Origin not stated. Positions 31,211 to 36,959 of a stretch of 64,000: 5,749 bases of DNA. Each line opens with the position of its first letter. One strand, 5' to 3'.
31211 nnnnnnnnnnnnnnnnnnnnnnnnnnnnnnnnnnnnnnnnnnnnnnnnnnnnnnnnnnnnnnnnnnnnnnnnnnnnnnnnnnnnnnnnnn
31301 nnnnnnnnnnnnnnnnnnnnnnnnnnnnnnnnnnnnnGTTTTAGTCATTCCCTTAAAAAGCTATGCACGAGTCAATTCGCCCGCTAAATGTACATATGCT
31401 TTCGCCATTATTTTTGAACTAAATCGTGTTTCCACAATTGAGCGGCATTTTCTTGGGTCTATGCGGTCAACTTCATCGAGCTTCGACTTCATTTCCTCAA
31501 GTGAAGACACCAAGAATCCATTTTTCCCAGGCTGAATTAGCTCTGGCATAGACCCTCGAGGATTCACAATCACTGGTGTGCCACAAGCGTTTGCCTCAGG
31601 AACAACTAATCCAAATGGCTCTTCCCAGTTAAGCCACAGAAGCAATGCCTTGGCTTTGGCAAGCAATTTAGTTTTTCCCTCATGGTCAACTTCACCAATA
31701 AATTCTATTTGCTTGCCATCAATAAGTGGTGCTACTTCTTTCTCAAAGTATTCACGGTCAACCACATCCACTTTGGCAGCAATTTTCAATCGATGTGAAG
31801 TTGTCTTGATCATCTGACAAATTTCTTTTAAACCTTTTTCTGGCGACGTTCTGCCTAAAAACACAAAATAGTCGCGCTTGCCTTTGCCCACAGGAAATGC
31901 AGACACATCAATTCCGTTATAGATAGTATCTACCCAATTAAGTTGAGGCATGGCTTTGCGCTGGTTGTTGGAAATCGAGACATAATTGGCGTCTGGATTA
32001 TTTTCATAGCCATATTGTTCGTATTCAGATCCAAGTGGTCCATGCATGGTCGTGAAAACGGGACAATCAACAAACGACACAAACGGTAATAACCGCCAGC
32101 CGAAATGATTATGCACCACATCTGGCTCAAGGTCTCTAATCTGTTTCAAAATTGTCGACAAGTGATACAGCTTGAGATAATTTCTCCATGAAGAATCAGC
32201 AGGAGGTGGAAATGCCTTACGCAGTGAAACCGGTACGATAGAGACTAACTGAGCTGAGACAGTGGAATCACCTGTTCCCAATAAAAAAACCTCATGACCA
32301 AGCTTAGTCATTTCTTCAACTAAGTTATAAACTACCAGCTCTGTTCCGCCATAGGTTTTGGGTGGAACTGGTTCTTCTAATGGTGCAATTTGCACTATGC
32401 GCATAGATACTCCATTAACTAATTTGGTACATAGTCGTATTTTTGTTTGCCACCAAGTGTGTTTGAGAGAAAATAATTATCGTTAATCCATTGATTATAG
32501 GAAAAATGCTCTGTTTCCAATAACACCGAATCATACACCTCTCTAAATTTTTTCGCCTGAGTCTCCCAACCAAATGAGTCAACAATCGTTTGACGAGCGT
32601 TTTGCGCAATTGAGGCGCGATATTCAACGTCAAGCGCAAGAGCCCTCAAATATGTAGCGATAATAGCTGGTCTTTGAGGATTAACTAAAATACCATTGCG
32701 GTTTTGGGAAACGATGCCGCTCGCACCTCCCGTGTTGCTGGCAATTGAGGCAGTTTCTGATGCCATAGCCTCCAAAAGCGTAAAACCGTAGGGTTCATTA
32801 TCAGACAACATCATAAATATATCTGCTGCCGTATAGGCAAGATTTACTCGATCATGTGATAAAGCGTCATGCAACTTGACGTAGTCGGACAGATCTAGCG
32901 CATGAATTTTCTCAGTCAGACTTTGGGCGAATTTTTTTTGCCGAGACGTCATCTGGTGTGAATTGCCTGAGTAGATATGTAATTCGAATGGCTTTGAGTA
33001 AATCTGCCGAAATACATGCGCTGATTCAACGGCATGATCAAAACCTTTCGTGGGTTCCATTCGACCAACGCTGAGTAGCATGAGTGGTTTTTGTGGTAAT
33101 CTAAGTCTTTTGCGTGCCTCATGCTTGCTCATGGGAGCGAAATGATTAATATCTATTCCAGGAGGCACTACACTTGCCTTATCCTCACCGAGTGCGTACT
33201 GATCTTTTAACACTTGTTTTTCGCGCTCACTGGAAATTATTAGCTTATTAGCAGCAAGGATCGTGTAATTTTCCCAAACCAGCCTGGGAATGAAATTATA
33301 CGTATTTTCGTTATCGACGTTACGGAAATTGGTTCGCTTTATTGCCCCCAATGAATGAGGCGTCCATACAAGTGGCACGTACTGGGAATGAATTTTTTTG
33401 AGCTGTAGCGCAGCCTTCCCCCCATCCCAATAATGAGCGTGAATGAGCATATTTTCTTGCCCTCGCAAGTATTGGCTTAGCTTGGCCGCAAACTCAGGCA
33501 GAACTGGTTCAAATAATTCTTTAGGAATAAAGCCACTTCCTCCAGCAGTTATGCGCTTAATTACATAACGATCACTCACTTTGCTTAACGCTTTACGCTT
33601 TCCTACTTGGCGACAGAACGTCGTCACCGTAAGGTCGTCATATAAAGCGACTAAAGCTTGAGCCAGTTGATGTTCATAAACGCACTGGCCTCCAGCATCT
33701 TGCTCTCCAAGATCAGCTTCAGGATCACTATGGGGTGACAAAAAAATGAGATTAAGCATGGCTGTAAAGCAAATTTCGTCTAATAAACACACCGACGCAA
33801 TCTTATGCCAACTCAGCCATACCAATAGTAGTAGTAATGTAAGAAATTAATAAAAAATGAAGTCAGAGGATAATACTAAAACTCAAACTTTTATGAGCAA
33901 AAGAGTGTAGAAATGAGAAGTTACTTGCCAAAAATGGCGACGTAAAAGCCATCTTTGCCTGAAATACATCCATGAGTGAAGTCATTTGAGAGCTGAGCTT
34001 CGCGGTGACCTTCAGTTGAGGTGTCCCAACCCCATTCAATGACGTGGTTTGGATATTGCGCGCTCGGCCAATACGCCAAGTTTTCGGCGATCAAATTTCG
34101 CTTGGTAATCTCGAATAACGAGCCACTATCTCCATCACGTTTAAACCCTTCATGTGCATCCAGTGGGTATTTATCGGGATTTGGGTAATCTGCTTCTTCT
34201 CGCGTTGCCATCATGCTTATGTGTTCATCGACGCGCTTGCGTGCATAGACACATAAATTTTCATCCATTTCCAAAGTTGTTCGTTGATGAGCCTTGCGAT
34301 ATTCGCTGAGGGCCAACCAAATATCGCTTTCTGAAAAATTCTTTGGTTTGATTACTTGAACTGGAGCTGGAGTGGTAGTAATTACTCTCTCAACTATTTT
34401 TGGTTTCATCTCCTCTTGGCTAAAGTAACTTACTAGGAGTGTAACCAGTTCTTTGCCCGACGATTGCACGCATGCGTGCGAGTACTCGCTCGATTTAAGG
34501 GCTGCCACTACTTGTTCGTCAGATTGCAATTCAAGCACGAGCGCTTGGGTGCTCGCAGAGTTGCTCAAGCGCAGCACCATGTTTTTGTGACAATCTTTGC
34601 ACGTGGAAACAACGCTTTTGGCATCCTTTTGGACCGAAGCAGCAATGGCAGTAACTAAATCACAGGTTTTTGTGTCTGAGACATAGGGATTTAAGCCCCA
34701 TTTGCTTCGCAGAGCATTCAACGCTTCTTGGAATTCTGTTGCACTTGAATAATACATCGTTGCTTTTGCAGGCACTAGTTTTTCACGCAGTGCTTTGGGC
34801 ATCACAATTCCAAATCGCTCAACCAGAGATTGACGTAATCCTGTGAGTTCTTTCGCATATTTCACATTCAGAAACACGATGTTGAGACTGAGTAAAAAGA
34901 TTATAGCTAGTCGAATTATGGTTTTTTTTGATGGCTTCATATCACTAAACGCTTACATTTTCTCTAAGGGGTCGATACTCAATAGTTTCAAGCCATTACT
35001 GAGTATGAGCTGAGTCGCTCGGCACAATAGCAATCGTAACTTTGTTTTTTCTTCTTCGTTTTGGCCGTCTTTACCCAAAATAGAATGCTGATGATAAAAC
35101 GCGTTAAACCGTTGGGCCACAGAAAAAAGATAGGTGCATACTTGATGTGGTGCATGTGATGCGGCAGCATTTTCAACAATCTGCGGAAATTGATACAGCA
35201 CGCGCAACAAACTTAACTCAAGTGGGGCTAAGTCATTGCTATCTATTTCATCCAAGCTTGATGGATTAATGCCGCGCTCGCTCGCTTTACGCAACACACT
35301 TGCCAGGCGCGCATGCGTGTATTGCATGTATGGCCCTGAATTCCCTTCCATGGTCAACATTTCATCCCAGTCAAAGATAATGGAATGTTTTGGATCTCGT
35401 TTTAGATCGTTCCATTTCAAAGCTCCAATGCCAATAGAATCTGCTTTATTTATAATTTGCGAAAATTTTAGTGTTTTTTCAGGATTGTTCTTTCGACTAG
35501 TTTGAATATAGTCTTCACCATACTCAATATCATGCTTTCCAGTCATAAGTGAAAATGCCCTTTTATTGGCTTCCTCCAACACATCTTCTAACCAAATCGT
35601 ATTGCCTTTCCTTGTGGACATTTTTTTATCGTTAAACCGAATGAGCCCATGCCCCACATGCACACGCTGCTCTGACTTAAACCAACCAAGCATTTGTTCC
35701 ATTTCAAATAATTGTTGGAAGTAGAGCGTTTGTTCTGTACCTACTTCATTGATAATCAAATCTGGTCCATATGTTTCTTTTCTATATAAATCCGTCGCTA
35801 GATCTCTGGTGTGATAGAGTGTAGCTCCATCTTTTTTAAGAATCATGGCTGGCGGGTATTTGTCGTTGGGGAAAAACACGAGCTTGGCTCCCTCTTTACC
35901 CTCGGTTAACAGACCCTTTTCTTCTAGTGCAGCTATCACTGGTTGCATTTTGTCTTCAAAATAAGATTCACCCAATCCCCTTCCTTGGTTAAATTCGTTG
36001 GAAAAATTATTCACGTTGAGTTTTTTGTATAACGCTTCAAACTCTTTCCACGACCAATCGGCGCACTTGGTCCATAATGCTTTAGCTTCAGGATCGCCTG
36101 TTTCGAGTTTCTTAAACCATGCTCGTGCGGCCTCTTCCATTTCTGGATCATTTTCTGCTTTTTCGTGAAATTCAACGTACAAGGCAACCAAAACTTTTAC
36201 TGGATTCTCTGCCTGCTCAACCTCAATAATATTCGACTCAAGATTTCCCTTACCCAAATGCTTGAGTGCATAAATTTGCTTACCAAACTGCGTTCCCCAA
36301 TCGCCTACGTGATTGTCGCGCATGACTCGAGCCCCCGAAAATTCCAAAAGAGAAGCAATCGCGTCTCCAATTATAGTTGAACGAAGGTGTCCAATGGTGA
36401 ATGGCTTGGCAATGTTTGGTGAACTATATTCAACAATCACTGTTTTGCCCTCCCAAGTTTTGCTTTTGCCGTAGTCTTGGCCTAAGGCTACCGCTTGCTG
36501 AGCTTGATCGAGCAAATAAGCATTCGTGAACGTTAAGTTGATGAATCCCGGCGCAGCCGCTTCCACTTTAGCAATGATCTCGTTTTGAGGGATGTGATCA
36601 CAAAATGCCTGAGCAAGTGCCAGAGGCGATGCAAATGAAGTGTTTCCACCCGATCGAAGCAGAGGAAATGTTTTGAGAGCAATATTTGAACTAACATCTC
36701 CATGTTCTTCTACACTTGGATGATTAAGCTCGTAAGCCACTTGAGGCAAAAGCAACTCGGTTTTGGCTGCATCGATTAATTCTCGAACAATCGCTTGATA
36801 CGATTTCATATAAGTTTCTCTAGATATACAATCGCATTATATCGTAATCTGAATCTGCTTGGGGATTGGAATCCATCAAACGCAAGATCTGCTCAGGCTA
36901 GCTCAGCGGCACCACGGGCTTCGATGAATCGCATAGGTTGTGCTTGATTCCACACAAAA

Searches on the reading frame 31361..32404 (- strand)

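Call 48: search_protein_families(library=pfam, proteins=[window:31361-32404:-], max_evalue=0.001)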
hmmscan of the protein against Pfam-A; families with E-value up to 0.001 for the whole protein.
window:31361-32404:- (347 aa): 6 families
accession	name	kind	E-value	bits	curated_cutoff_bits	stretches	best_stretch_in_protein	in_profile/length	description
PF00534.26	Glycos_transf_1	-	1.1e-22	80.8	26.4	1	175-305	13-148/172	Glycosyl transferases group 1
PF13692.12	Glyco_trans_1_4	-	1.1e-16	61.8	27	1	179-309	3-136/142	Glycosyl transferases group 1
PF13439.12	Glyco_transf_4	-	4.1e-15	56.6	28.5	1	18-167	1-168/170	Glycosyltransferase Family 4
PF13579.12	Glyco_trans_4_4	-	4.1e-10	40.6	29.7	1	19-124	1-105/158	Glycosyl transferase 4-like domain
PF13524.12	Glyco_trans_1_2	-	4.8e-06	27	25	1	218-325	23-123/144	Glycosyl transferase-like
PF20706.3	GT4-conflict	-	0.00049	19.6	26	0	248-283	279-313/385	Family 4 Glycosyltransferase in conflict systems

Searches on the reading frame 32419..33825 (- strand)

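Call 48: search_protein_families(library=pfam, proteins=[window:32419-33825:-], max_evalue=0.001)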
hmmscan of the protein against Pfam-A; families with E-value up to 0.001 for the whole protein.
window:32419-33825:- (468 aa): 5 families
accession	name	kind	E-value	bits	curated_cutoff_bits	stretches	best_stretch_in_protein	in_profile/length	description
PF00534.26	Glycos_transf_1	-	2.6e-28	99.1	26.4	1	234-412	2-171/172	Glycosyl transferases group 1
PF13692.12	Glyco_trans_1_4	-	2.1e-19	70.6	27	1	250-397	4-140/142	Glycosyl transferases group 1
PF13439.12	Glyco_transf_4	-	7.3e-16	59.1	28.5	1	45-227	2-169/170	Glycosyltransferase Family 4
PF20706.3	GT4-conflict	-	1.4e-09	37.9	26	1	226-426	174-384/385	Family 4 Glycosyltransferase in conflict systems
PF13579.12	Glyco_trans_4_4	-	2.6e-06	28.3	29.7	1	45-223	1-158/158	Glycosyl transferase 4-like domain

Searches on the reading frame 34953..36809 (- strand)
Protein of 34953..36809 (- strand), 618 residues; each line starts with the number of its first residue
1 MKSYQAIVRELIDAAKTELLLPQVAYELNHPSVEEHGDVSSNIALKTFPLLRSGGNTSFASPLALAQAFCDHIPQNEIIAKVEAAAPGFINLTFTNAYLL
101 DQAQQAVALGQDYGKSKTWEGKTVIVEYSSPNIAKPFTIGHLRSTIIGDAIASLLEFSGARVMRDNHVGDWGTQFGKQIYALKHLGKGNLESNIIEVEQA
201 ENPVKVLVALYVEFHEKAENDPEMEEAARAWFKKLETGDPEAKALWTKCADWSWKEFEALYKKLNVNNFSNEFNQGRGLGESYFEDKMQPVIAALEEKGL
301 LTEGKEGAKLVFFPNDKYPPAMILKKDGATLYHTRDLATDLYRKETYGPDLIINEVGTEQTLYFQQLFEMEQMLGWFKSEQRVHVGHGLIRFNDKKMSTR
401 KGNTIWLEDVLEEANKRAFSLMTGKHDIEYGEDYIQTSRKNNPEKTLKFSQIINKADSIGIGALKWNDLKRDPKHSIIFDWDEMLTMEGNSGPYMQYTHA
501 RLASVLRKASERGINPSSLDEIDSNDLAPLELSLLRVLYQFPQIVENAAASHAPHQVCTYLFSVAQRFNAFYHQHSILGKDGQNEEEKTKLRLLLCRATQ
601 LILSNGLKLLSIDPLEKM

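Call 48: search_protein_families(library=pfam, proteins=[window:34953-36809:-], max_evalue=0.001)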
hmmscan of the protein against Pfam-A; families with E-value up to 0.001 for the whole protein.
window:34953-36809:- (618 aa): 3 families
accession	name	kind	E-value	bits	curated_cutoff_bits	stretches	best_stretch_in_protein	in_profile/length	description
PF00750.26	tRNA-synt_1d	-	1.5e-79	267.9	23.3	1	108-481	7-349/349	tRNA synthetases class I (R), catalytic domain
PF05746.21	DALR_1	-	1.3e-31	109.5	22.3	1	495-618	1-117/117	DALR anticodon binding domain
PF03485.21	Arg_tRNA_synt_N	-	3.7e-13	50.3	21.5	1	8-94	7-85/85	Arginyl tRNA synthetase N terminal domain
